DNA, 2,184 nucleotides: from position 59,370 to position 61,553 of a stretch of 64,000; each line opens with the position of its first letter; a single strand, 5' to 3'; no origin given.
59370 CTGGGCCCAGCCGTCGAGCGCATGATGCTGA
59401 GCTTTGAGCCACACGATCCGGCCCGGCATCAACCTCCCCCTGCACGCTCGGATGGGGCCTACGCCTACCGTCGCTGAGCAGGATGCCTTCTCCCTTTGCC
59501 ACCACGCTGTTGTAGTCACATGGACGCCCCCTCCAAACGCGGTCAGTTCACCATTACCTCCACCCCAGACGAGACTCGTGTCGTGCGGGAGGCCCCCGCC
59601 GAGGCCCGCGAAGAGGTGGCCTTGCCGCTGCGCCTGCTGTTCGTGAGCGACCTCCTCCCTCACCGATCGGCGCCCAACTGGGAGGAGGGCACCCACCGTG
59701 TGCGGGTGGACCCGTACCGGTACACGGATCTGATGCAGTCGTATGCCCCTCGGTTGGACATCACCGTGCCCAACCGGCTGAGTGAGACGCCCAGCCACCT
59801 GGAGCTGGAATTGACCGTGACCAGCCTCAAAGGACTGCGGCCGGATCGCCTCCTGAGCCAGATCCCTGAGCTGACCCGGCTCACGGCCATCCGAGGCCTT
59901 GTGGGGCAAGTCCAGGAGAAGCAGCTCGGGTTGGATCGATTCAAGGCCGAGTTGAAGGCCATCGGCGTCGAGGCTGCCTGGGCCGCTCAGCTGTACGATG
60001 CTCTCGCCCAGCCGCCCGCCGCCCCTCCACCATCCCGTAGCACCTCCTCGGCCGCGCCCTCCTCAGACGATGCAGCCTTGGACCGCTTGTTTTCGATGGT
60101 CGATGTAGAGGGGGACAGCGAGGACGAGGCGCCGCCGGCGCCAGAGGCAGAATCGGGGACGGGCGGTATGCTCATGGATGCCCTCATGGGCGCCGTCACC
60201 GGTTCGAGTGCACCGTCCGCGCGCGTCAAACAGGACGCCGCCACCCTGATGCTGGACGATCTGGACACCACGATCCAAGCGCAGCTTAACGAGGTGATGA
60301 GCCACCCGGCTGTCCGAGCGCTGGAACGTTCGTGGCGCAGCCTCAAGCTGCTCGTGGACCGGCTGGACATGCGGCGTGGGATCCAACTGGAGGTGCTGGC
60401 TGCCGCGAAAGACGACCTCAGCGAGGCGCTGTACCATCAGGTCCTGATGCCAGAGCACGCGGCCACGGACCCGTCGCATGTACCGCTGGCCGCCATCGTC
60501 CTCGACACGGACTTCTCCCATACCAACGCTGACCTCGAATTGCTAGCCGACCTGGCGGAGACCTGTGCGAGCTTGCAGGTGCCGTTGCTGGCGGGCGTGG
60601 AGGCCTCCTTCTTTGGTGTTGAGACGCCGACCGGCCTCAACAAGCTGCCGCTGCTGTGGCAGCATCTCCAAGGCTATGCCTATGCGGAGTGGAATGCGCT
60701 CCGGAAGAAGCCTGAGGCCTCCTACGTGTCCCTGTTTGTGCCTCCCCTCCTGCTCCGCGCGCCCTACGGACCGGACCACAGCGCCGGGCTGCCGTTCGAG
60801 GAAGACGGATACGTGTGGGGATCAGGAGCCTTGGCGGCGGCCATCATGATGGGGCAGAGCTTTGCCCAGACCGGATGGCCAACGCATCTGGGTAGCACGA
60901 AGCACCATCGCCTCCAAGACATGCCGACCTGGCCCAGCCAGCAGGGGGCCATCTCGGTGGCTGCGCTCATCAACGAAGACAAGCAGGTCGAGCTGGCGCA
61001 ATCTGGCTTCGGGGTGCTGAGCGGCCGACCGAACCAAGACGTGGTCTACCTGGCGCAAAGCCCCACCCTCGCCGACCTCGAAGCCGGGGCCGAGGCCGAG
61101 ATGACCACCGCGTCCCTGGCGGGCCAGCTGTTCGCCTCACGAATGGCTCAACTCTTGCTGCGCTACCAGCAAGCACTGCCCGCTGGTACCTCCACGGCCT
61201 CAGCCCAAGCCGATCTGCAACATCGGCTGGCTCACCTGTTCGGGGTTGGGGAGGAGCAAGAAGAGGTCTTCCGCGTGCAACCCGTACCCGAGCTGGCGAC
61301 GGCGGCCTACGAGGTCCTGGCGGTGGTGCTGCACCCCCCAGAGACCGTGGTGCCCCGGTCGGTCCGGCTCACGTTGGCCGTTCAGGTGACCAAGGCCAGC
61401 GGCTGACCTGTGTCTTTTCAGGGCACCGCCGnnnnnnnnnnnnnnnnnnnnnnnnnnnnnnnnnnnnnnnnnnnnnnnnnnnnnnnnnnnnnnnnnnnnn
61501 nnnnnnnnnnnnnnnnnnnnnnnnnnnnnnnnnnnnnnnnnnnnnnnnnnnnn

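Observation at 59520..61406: TssB and TssC fused into one polypeptide through a low-complexity linker, with a shortened TssC part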

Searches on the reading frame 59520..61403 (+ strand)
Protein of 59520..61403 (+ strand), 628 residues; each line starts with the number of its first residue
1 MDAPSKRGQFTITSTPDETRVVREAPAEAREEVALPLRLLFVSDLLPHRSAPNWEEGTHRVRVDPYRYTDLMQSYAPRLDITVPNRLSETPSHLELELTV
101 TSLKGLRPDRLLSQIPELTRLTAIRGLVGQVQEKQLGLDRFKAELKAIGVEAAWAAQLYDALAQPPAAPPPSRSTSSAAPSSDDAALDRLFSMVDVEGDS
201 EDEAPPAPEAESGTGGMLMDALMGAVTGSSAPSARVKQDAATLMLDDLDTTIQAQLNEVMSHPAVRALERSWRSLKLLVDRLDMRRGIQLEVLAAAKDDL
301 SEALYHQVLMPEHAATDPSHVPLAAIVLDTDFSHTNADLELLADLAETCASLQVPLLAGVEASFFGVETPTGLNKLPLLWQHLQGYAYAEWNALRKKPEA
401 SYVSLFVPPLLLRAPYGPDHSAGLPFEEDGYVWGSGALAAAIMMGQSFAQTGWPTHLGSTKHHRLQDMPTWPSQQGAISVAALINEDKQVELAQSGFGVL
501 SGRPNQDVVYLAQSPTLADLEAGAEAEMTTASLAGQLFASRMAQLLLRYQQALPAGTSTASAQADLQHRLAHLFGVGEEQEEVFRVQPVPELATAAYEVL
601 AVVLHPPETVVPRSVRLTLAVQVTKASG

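Call 3: search_protein_families(library=pfam, proteins=[window:59520-61403:+], max_evalue=1)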
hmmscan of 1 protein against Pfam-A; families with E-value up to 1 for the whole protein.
window:59520-61403:+ (628 aa): 3 families
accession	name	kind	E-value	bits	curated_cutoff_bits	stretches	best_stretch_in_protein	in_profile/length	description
PF05943.17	VipB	-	5.7e-46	157.4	27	1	245-514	4-297/301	EvpB/VC_A0108, tail sheath N-terminal domain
PF05591.17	T6SS_VipA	-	1.1e-17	64.6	24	1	27-159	18-151/155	Type VI secretion system, VipA, VC_A0107 or Hcp2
PF19857.4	DUF6332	-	0.09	13.8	25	1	512-552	32-75/85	Family of unknown function (DUF6332)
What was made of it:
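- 61077..61403 (+): Divergent C-terminal domain (aa 520-628), equivalent to the TssC gpW/gp25-like domain with the terminal beta-strands. No PF18945 hit (call 3).
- On TssC, T6SS contractile sheath large subunit (PF05943 + PF18945; NCBIfam TIGR03355 equivalog): E 5.7e-46, 157 bits against a cut-off of 27, aa 245-514 (call 3).
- On TssB, sheath small subunit (PF05591; TIGR03358 equivalog): Pfam criterion met (64.6 bits against 24; call 3).
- Checked: It has PF05591 VipA at aa 27-159 (E 1e-17) and PF05943 VipB at aa 245-514 (E 6e-46) (call 3).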

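Call 4: search_protein_families(library=ncbifam, proteins=[window:59520-61403:+], max_evalue=1)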
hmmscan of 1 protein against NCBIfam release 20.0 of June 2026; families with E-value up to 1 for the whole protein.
window:59520-61403:+ (628 aa): 2 families
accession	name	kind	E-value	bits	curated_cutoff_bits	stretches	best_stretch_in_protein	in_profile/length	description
TIGR03355.1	VI_chp_2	equivalog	8e-43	147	271.5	1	217-520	26-356/473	type VI secretion system contractile sheath large subunit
TIGR03358.1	VI_chp_5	equivalog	6.1e-17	61.8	97.25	1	27-160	21-155/160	type VI secretion system contractile sheath small subunit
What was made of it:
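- On TssB, sheath small subunit (PF05591; TIGR03358 equivalog): NCBIfam equivalog criterion not met (61.8 bits against 97.25; call 4).
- It scores below the NCBIfam equivalog cut-offs for both TssB and TssC (call 4).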

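Call 5: search_solved_structures(query=window:59520-61403:+, max_evalue=10, show_alignments=3)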
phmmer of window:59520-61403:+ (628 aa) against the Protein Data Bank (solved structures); distinct sequences matched with E-value up to 10: 16.
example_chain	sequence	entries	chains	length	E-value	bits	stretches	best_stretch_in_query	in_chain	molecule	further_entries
5ojq_A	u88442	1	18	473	8.1e-31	110.6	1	225-553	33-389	Type VI secretion protein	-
5mxn_A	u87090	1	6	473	8.1e-31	110.6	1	225-553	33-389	Type VI secretion protein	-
5myu_A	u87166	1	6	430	9.1e-30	107.1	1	243-553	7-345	Type VI secretion system protein ImpC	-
3j9g_B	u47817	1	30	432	9.2e-30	107.1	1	243-553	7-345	VipB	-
5urw_1B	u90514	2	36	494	2.5e-27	99.1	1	225-515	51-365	TssC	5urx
9n4v_A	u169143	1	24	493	3.7e-22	82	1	245-546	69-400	DUF877 family protein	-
5n8n_B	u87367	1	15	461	1.3e-20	76.9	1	245-517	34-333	EvpB family type VI secretion protein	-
3j9o_B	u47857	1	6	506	4.3e-11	45.5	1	245-455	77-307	Intracellular growth locus protein B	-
5ojq_a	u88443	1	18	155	2.1e-09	39.9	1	25-131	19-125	VipA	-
3j9g_A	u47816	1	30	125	2.9e-09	39.4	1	25-126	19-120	VipA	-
5myu_a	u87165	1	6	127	3.5e-09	39.2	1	25-126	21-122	Uncharacterized protein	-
5urw_1A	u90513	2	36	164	1e-08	37.6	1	18-149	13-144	TssB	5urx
5mxn_a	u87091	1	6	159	1.4e-08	37.1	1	24-132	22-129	Type VI secretion protein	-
3j9o_A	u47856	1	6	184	1.6e-05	27.1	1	33-129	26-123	Intracellular growth locus protein A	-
9n4v_B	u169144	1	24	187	6.3e-05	25.1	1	28-186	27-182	Type VI secretion system contractile sheath small subunit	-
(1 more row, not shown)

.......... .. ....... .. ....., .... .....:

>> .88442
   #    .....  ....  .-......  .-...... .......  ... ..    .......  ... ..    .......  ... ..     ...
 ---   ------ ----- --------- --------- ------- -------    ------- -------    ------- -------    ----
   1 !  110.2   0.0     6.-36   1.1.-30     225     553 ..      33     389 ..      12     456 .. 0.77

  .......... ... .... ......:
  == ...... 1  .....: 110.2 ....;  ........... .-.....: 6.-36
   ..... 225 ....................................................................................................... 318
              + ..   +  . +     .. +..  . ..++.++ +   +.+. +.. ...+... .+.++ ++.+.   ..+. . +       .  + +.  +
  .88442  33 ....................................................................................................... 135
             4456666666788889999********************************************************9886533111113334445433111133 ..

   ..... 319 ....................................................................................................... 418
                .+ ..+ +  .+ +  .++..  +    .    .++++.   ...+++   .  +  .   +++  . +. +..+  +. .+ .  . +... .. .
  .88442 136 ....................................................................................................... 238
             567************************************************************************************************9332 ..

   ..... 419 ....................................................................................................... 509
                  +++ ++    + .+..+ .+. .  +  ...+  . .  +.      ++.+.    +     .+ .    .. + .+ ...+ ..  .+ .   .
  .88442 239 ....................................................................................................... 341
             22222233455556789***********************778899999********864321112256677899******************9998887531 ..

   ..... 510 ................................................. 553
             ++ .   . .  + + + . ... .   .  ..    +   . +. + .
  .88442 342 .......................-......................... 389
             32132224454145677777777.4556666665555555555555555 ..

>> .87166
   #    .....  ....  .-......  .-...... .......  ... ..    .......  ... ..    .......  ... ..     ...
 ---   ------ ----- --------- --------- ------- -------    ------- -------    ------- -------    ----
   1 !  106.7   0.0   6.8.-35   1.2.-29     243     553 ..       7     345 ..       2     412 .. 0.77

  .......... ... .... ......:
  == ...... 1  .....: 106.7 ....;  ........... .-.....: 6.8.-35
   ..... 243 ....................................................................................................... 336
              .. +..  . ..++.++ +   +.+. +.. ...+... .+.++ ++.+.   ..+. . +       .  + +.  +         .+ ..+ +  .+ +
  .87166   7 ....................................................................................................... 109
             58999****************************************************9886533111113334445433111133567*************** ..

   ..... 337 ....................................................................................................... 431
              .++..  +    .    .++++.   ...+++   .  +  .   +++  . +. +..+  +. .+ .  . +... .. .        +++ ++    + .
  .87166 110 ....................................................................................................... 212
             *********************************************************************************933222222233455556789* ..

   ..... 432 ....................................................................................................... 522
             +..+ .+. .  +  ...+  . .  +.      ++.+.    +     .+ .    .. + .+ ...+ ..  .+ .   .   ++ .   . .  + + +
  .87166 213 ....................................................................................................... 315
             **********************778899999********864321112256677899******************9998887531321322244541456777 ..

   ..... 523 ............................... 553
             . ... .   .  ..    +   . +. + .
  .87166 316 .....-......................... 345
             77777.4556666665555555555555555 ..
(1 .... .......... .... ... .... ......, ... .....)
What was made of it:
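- Checked: It matches solved VipA and VipB/TssC chains (call 5).
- Identity: Pfam, NCBIfam and PDB matches to both subunits (calls 3-5).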

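Call 8: find_homologous_proteins(query=window:59520-61403:+, max_evalue=0.00001)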
Query window:59520-61403:+ (628 aa): 77 proteins with E <= 0.00001 among 8000 candidates.
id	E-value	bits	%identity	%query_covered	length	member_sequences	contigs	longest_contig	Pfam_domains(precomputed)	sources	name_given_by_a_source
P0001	4.0e-164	566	49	98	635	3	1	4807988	PF05591.18,PF05943.18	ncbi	-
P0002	1.3e-153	531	46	99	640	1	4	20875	PF05591.18,PF05943.18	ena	-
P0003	1.1e-149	518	43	98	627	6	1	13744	PF05591.18,PF05943.18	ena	-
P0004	1.7e-149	517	46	100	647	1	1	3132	PF05591.18,PF05943.18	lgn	-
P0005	8.8e-144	499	43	99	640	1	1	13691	PF05591.18,PF05943.18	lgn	-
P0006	2.0e-142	494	42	100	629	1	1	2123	PF05591.18,PF05943.18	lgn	-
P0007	1.9e-141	491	42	98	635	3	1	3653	PF05591.18,PF05943.18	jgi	-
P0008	1.1e-135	472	44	98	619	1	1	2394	PF05591.18,PF05943.18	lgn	-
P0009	9.0e-133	462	41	99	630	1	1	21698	PF05591.18,PF05943.18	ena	-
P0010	3.4e-132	460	42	98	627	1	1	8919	PF05591.18,PF05943.18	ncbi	ncbi:MAG: type VI secretion system contractile sheath domain-containing protein [Rhodothermales bact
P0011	5.2e-131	456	43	99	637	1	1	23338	PF05591.18,PF05943.18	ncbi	-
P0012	5.9e-129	450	40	99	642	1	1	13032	PF05591.18,PF05943.18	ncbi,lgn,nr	ncbi:MAG TPA: type VI secretion system contractile sheath large subunit [Rhodothermales bacterium]|n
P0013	4.3e-127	443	41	100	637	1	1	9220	PF05591.18,PF05943.18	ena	-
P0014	8.2e-126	439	44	87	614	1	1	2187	PF05591.18,PF05943.18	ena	-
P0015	1.2e-124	435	41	99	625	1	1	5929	PF05591.18,PF05943.18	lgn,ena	-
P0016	4.6e-124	433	39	99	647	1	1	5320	PF05591.18,PF05943.18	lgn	-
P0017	5.9e-124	433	40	99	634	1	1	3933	PF05591.18,PF05943.18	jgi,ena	-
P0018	7.8e-124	433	40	100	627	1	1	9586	PF05591.18,PF05943.18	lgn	-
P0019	8.9e-123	429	40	100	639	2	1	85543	PF05591.18,PF05943.18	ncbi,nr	ncbi:MAG: hypothetical protein KatS3mg043_1409 [Rhodothermaceae bacterium]|nr:MAG: hypothetical prot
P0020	9.3e-123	429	42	98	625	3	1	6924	PF05591.18,PF05943.18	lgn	-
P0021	3.1e-121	424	41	98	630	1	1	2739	PF05591.18,PF05943.18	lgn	-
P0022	1.1e-116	409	40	100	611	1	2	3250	PF05591.18,PF05943.18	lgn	-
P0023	1.9e-116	408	41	99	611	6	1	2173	PF05591.18,PF05943.18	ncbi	-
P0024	3.7e-116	407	40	98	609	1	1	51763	PF05591.18,PF05943.18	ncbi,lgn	ncbi:MAG: type VI secretion system contractile sheath large subunit [Bacteroidota bacterium]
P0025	6.2e-116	407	40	100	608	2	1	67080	PF05591.18,PF05943.18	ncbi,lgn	-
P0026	9.4e-116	406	40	100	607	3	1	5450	PF05591.18,PF05943.18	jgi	jgi:type VI secretion system ImpC/EvpB family protein/type VI secretion system ImpB/VipA family prot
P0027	7.9e-115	403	41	99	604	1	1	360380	PF05591.18,PF05943.18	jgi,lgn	-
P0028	1.0e-114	403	40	98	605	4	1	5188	PF05591.18,PF05943.18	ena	-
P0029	3.8e-114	401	39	97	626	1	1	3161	PF05591.18,PF05943.18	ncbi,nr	ncbi:MAG: hypothetical protein HKN13_02790 [Rhodothermales bacterium]|nr:hypothetical protein [Rhodo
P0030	3.4e-113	398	40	98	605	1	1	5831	PF05591.18,PF05943.18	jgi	jgi:type VI secretion system protein ImpC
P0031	5.5e-112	394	38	100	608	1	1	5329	PF05591.18,PF05943.18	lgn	-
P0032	7.2e-112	393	39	100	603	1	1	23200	PF05591.18,PF05943.18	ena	-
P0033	7.7e-112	393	40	98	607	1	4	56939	PF05591.18,PF05943.18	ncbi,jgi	jgi:type VI secretion system protein ImpC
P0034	1.0e-111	393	37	97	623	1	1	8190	PF05591.18,PF05943.18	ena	-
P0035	1.4e-111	392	38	100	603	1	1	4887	PF05591.18,PF05943.18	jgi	jgi:type VI secretion system protein ImpC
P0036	9.4e-111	390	39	100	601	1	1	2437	PF05591.18,PF05943.18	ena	-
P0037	5.0e-110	387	39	100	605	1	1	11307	PF05591.18,PF05943.18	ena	-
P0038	1.9e-109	385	39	98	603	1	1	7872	PF05591.18,PF05943.18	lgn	-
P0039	1.9e-109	385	38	98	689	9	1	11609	PF05591.18,PF05943.18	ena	-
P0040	2.0e-109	385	39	94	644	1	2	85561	PF05591.18,PF05943.18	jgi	jgi:type VI secretion system ImpC/EvpB family protein/type VI secretion system ImpB/VipA family prot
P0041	1.0e-108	383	38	95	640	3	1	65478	PF05591.18,PF05943.18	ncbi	-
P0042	1.2e-107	379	39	100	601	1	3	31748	PF05591.18,PF05943.18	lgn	-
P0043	1.4e-107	379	38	95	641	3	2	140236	PF05591.18,PF05943.18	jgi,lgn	jgi:type VI secretion system protein ImpC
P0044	9.1e-107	376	38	94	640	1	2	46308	PF05591.18,PF05943.18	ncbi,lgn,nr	ncbi:type VI secretion system contractile sheath large subunit [candidate division KSB1 bacterium]|n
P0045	1.3e-106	376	37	95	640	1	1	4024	PF05591.18,PF05943.18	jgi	jgi:type VI secretion system protein ImpC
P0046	2.7e-104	368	40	85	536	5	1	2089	PF05591.18,PF05943.18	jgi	jgi:type VI secretion system protein ImpC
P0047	3.6e-93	331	36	100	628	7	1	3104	PF05591.18,PF05943.18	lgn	-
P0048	4.4e-90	321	42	70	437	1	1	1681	PF05943.18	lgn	-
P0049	1.2e-88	316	36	100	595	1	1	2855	PF05591.18,PF05943.18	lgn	-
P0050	5.2e-88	314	37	98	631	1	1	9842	PF05591.18,PF05943.18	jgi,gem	-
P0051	1.8e-85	306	34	98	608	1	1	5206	PF05591.18,PF05943.18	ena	-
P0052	1.3e-84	303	36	100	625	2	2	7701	PF05591.18,PF05943.18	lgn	-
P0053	3.2e-83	299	39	74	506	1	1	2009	PF05943.18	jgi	jgi:type VI secretion system protein ImpC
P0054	3.0e-72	262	35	99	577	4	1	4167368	PF05591.18,PF05943.18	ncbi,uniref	ncbi:type VI secretion system contractile sheath domain-containing protein [Rubrivirga sp. IMCC45206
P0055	3.0e-45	173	31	86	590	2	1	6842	PF05591.18,PF05943.18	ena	-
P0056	4.0e-45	173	29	97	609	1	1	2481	PF05591.18,PF05943.18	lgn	-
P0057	4.1e-36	143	27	86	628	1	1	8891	PF05591.18,PF05943.18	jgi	jgi:type VI secretion system protein ImpC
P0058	2.1e-34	137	28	81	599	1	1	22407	PF05591.18,PF05943.18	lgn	-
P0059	1.2e-29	122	30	52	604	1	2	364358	PF05591.18,PF05943.18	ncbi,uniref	ncbi:type VI secretion system contractile sheath domain-containing protein [Azospirillum sp. ST 5-10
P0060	8.1e-29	119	32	47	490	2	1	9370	PF05591.18,PF05943.18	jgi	jgi:type VI secretion system protein ImpC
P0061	8.6e-28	116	28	56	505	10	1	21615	PF18945.6,PF05943.18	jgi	-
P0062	8.5e-26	109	27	86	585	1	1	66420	PF05591.18,PF05943.18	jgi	-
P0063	1.8e-22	98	27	79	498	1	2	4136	PF05591.18,PF05943.18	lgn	-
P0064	6.8e-22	96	27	86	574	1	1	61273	PF05591.18,PF05943.18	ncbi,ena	-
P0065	3.7e-19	87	33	36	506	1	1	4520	PF05591.18,PF05943.18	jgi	jgi:type VI secretion system protein ImpC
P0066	4.0e-19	87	33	33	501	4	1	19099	PF05591.18,PF05943.18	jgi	jgi:type VI secretion system protein ImpC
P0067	4.7e-17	80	31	40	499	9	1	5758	PF05591.18,PF05943.18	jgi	-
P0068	7.1e-17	80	31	36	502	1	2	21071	PF05591.18,PF05943.18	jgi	jgi:type VI secretion system protein ImpC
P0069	5.0e-16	77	29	36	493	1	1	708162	PF05591.18,PF05943.18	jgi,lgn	-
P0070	8.0e-16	76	27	71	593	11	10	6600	PF05591.18,PF05943.18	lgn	-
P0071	4.5e-15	74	32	36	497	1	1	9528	PF05591.18,PF05943.18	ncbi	-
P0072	7.0e-15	73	31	33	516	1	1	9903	PF05591.18,PF05943.18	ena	-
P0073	9.4e-15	73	31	33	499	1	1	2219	PF05591.18,PF05943.18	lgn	-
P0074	1.0e-13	69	32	33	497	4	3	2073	PF05591.18,PF05943.18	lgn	-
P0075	5.7e-12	63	31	36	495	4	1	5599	PF05591.18,PF05943.18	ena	-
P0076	1.5e-10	59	29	36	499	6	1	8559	PF05591.18,PF05943.18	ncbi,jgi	ncbi:MAG: hypothetical protein RJA10_2899 [Pseudomonadota bacterium]|jgi:type VI secretion system pr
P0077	1.6e-9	55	30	33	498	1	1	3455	PF05591.18,PF05943.18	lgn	-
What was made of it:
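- On TssC, T6SS contractile sheath large subunit (PF05943 + PF18945; NCBIfam TIGR03355 equivalog): No Pfam hit at E<=1 (call 3), and none of the 75 fused homologs carries it (call 8).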

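Call 10: find_encoding_contigs(protein=P0001, flank=10000, max_places=2)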
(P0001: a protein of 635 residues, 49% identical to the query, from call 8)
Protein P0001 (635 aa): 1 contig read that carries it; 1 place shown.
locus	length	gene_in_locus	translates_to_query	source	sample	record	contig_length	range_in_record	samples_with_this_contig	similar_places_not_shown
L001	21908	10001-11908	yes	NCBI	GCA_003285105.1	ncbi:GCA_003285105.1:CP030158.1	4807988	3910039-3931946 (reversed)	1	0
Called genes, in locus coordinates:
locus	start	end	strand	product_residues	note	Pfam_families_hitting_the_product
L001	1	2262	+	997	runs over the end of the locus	-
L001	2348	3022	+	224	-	PF08786:DcrB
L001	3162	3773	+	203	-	-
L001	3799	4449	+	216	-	PF01471:PG_binding_1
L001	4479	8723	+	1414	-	-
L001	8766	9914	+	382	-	-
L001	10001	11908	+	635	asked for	PF05591:T6SS_VipA, PF05943:VipB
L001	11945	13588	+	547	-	PF00498:FHA, PF16697:Yop-YscD_cpl (weak), PF01464:SLT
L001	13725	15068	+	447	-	PF01654:Cyt_bd_oxida_I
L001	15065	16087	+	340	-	PF02322:Cyt_bd_oxida_II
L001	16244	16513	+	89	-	-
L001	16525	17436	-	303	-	PF21686:LigD_Prim-Pol, PF01896:DNA_primase_S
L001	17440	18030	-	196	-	PF13298:LigD_N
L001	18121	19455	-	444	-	PF13088:BNR_2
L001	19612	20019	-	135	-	PF01355:HIPIP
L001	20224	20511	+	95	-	-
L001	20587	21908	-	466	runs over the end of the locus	PF06439:3keto-disac_hyd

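Call 11: find_encoding_contigs(protein=P0027, flank=10000, max_places=2)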
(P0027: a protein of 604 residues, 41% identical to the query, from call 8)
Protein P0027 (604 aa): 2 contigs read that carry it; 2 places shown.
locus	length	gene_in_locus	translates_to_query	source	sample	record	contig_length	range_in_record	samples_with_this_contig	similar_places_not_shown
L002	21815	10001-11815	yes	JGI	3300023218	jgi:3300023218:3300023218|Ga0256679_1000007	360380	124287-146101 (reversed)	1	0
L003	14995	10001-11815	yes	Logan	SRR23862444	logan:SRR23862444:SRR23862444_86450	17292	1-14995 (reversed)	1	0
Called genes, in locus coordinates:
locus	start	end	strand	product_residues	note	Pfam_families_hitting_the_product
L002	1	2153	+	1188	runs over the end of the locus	PF05954:Phage_GPD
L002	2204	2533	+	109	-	PF05488:PAAR_motif (weak)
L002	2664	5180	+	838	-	PF05954:Phage_GPD, PF04717:Phage_base_V (faint), PF10106:DUF2345 (weak)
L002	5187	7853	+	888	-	PF20148:DUF6531, PF25023:TEN_YD-shell (faint), PF05593:RHS_repeat (faint)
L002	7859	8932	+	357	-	-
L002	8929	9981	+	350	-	PF09937:DUF2169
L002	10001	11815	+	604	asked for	PF05591:T6SS_VipA, PF05943:VipB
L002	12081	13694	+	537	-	PF00498:FHA, PF01464:SLT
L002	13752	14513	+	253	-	PF00481:PP2C, PF13672:PP2C_2, PF07228:SpoIIE (faint)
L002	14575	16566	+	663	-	PF00069:Pkinase, PF07714:PK_Tyr_Ser-Thr, PF03109:ABC1 (weak), PF08308:PEGA, PF13620:CarboxypepD_reg (faint), PF08308:PEGA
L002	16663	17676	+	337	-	PF07719:TPR_2 (faint), PF14559:TPR_19 (faint), PF03783:CsgG (weak)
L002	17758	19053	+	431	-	PF13424:TPR_12 (faint), PF00515:TPR_1 (faint), PF07719:TPR_2 (faint)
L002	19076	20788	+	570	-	PF13860:FlgD_ig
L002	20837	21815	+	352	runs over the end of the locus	-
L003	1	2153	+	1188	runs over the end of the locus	PF05954:Phage_GPD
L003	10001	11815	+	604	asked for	PF05591:T6SS_VipA, PF05943:VipB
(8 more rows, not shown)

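Call 12: find_encoding_contigs(protein=P0054, flank=10000, max_places=1)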
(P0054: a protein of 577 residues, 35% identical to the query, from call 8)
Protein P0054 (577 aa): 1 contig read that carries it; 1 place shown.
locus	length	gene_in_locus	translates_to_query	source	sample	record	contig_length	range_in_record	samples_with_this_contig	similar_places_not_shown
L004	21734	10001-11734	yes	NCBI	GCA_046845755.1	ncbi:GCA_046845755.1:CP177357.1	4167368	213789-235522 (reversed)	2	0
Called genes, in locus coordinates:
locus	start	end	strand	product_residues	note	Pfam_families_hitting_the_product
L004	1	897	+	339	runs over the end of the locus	PF09937:DUF2169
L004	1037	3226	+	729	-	PF05954:Phage_GPD, PF06715:Gp5_C (faint), PF22178:Gp5_trimer_C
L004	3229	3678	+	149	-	-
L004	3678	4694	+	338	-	PF09937:DUF2169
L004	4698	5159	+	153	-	PF13665:Tox-PAAR-like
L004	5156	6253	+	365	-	-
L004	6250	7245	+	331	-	-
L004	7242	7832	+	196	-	-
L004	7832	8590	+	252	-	PF15575:Imm49 (weak)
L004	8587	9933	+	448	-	PF13646:HEAT_2 (weak)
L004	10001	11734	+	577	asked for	PF05591:T6SS_VipA (faint), PF05943:VipB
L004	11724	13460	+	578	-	PF00498:FHA, PF16697:Yop-YscD_cpl, PF01464:SLT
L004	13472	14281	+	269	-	PF00481:PP2C (weak), PF13672:PP2C_2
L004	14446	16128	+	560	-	PF00069:Pkinase, PF07714:PK_Tyr_Ser-Thr, PF01636:APH (faint)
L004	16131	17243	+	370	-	PF07719:TPR_2 (faint), PF13432:TPR_16 (faint), PF03783:CsgG (faint)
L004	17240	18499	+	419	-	PF14559:TPR_19 (faint), PF00515:TPR_1 (faint), PF07719:TPR_2 (faint), PF13424:TPR_12 (faint), PF13431:TPR_17 (faint), PF13176:TPR_7 (faint), PF03783:CsgG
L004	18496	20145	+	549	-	PF13860:FlgD_ig (weak)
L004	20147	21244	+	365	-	-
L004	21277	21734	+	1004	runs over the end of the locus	PF01636:APH, PF01551:Peptidase_M23, PF00202:Aminotran_3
